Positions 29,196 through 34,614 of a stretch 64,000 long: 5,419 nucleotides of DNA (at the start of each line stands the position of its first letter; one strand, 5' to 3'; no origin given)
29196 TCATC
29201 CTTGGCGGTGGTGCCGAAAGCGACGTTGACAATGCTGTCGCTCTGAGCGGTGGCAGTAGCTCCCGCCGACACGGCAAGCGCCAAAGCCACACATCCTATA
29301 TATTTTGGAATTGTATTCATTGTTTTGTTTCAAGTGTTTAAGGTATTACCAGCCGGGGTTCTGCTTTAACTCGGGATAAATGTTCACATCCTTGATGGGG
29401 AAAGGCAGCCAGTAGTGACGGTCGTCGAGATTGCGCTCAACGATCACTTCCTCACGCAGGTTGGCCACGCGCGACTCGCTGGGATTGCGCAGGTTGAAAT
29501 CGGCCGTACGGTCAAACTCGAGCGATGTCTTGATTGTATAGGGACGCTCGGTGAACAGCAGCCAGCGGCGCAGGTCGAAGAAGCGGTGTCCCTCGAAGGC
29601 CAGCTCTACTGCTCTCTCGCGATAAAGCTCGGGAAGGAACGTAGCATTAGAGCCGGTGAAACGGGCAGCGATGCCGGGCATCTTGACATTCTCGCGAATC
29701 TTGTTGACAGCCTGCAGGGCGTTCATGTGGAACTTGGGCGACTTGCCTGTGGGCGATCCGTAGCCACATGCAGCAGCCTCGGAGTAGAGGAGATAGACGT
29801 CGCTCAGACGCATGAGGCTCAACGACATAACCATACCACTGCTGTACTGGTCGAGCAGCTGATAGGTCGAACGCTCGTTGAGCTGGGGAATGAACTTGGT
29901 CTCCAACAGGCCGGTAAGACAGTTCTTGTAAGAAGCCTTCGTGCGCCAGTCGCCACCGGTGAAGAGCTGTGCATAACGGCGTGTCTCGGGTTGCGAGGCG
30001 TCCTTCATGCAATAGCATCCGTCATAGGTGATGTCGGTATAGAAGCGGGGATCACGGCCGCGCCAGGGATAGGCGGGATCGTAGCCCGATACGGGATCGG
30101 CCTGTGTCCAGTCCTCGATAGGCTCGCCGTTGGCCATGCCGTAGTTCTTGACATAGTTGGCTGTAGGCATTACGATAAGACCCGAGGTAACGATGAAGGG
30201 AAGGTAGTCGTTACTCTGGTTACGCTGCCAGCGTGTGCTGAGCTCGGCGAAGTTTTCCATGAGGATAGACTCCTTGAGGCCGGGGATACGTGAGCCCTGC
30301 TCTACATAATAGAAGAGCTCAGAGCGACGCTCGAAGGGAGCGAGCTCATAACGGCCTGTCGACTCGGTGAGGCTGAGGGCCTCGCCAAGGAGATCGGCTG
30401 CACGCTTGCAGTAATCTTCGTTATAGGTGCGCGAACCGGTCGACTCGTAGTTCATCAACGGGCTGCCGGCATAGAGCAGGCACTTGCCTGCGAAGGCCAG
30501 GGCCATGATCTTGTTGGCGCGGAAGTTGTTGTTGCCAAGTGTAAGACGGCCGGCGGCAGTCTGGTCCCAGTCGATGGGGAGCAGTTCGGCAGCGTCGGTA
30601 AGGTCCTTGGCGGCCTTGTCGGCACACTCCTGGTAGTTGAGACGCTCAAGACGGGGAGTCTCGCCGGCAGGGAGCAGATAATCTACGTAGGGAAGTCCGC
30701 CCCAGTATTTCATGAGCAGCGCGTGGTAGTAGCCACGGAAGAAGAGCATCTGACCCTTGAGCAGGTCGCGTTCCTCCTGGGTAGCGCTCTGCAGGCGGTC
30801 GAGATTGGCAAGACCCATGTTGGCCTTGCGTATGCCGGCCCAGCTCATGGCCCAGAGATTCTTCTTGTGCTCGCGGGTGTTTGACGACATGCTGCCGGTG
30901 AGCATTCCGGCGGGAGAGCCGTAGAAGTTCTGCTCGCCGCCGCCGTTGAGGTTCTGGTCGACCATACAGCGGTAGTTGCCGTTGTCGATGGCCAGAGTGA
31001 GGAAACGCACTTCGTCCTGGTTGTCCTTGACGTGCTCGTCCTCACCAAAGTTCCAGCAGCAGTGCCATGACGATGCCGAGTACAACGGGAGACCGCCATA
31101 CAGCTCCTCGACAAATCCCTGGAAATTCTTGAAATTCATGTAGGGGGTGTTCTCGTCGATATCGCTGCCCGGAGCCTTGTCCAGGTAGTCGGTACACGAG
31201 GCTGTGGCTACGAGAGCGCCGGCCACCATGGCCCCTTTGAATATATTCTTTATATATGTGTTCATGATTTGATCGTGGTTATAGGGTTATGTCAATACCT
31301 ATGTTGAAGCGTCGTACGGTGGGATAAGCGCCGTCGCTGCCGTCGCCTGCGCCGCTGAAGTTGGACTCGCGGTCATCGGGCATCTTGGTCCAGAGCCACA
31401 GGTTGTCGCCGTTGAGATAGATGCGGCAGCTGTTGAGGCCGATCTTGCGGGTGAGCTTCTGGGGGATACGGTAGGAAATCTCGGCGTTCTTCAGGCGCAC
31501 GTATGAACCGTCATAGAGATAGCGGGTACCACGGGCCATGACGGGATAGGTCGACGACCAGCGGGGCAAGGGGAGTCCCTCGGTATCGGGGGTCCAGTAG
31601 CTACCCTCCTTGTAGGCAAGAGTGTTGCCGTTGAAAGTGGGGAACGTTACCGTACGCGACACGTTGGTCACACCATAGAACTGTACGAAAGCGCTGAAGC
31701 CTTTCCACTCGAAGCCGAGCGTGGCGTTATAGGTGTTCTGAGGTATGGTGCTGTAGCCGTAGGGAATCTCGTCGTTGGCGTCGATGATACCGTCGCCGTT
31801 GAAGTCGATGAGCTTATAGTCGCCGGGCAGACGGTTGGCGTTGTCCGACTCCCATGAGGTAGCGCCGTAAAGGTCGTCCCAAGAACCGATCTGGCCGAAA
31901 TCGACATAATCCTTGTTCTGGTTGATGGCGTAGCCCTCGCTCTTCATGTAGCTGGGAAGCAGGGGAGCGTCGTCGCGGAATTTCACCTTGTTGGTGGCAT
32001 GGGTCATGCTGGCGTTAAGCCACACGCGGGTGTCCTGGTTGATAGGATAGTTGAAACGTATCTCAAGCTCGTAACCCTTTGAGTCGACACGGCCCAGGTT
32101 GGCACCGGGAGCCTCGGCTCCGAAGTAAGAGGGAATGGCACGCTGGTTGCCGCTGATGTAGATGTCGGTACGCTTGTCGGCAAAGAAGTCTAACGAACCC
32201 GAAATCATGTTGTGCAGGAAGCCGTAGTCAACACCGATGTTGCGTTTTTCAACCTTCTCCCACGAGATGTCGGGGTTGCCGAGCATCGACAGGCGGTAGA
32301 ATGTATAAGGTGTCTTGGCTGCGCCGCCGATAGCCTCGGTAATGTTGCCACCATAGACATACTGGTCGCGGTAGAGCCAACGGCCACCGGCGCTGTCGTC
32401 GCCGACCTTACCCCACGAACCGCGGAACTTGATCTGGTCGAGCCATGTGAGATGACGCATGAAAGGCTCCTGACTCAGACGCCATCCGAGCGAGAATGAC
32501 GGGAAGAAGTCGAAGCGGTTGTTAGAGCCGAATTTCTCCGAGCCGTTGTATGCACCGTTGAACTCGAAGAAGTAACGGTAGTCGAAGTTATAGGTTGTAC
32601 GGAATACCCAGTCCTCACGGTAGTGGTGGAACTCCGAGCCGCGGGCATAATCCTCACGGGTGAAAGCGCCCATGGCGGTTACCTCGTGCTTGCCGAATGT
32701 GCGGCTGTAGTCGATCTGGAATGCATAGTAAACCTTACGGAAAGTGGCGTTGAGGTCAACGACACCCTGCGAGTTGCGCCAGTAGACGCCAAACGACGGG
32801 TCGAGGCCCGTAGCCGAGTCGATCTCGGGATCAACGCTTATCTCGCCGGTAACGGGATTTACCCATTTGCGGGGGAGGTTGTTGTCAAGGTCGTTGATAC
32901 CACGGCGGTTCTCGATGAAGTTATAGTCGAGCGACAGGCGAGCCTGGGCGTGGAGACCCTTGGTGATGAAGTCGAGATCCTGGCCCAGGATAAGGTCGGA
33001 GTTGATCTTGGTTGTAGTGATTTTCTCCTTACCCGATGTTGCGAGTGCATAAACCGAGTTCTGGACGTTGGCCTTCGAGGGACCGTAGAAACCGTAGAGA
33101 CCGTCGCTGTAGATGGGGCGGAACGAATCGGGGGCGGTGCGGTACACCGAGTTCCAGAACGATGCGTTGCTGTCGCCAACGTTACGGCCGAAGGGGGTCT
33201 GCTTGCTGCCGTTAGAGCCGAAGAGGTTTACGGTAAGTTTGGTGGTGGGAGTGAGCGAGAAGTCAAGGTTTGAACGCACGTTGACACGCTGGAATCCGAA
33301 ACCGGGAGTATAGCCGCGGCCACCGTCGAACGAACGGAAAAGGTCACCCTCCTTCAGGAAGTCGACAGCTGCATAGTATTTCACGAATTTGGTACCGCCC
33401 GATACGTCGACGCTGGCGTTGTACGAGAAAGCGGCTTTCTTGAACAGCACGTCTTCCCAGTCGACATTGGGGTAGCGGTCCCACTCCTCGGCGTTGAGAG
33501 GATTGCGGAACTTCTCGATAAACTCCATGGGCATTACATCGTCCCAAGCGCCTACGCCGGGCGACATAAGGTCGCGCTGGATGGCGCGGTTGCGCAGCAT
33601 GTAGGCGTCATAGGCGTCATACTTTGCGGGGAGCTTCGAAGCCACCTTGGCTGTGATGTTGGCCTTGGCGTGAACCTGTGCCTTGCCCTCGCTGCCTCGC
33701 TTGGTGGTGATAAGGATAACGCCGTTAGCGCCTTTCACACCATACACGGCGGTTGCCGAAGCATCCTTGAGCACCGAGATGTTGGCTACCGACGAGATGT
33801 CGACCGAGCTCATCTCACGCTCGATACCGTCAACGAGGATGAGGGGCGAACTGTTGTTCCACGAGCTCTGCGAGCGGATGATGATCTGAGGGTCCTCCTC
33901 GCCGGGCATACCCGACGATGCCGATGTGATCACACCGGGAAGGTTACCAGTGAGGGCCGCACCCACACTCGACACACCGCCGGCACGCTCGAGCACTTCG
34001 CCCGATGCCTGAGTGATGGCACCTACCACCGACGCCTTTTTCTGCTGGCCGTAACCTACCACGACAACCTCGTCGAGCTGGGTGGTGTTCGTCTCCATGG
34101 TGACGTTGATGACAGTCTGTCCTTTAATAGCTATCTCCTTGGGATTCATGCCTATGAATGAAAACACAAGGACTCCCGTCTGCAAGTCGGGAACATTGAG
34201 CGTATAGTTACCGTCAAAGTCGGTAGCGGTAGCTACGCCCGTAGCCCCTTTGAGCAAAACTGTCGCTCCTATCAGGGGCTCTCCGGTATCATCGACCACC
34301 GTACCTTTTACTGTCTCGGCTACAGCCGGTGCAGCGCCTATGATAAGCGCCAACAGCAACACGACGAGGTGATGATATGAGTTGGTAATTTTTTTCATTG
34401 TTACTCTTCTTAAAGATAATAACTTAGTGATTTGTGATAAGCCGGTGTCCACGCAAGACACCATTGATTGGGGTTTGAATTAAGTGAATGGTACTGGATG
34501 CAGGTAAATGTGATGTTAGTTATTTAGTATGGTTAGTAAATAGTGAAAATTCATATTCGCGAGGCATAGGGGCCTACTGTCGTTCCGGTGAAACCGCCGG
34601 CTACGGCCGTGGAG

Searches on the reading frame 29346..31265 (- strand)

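Call 3: search_protein_families(library=pfam, proteins=[window:29346-31265:-], max_evalue=0.01)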
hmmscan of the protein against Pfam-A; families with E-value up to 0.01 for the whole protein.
window:29346-31265:- (639 aa): 2 families
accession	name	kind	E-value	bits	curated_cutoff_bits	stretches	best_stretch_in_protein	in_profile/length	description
PF07980.17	SusD_RagB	-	1.6e-40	140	23.1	1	331-639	1-297/297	SusD family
PF14322.12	SusD-like_3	-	1.6e-19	71.4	27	1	130-242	70-178/191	Starch-binding associating with outer membrane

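Call 4: search_protein_families(library=ncbifam, proteins=[window:29346-31265:-], max_evalue=0.01)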
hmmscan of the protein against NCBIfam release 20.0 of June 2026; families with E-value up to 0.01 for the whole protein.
window:29346-31265:- (639 aa): 1 family
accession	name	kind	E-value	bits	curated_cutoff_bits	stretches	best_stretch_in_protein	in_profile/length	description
NF033071.0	SusD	exception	0.0099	14.1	725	0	481-577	438-519/558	starch-binding outer membrane lipoprotein SusD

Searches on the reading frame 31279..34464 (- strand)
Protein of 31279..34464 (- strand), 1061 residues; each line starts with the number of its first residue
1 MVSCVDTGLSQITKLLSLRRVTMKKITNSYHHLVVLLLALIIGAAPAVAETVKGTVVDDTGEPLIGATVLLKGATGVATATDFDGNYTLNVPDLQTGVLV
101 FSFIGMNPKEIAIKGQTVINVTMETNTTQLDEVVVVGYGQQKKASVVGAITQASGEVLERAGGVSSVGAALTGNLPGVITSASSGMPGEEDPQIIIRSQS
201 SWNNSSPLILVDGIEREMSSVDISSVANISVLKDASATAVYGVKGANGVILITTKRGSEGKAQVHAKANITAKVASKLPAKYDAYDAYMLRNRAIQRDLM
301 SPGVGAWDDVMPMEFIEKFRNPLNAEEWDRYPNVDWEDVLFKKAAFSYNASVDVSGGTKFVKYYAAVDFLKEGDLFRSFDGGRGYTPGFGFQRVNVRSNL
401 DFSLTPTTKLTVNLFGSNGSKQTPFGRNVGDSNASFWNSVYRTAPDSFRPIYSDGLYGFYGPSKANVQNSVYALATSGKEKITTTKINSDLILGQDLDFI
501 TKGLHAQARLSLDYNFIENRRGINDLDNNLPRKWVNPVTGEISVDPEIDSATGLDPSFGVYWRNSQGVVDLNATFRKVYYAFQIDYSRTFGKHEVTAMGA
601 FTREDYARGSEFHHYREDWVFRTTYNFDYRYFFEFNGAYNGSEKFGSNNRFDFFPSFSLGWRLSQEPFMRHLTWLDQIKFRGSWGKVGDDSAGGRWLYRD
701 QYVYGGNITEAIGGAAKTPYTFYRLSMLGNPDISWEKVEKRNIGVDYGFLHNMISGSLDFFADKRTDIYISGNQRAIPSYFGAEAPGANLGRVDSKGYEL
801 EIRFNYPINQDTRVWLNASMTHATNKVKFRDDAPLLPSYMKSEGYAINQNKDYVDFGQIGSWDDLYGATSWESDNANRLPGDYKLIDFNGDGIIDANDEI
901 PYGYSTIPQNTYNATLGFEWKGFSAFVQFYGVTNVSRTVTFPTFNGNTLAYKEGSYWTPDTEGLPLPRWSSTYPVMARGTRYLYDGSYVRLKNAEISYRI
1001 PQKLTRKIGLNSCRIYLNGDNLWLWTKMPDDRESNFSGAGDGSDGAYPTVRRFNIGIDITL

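Call 3: search_protein_families(library=pfam, proteins=[window:31279-34464:-], max_evalue=0.01)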
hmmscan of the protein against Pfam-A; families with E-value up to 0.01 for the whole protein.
window:31279-34464:- (1061 aa): 4 families
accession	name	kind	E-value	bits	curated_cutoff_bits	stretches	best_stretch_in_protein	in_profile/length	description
PF13715.12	CarbopepD_reg_2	-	3.4e-17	62.7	32.2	1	52-135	1-88/88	CarboxypepD_reg-like domain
PF07715.20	Plug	-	1.8e-11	44.9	23.9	1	143-249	2-107/107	TonB-dependent Receptor Plug Domain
PF13620.12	CarboxypepD_reg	-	1.7e-09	38.3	32.3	1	51-123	1-81/82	Carboxypeptidase regulatory-like domain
PF23591.1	CILP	-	0.0039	17.6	27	1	51-106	6-59/90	Cartilage intermediate layer protein 1-like domain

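Call 4: search_protein_families(library=ncbifam, proteins=[window:31279-34464:-], max_evalue=0.01)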
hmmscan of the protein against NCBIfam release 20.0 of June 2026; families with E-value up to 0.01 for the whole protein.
window:31279-34464:- (1061 aa): 3 families
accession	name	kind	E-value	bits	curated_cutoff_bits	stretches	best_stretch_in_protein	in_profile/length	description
TIGR04056.1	OMP_RagA_SusC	subfamily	6.6e-241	802.6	368.25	1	51-1061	2-981/981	SusC/RagA family TonB-linked outer membrane protein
TIGR04057.1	SusC_RagA_signa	signature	4.1e-16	58.5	46.2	1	226-255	2-31/31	SusC/RagA subfamily TonB-dependent outer membrane receptor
NF052649.1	TonRcptRhtA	equivalog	1.7e-05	23.2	1100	1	116-281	27-189/744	TonB-dependent siderophore receptor RhtA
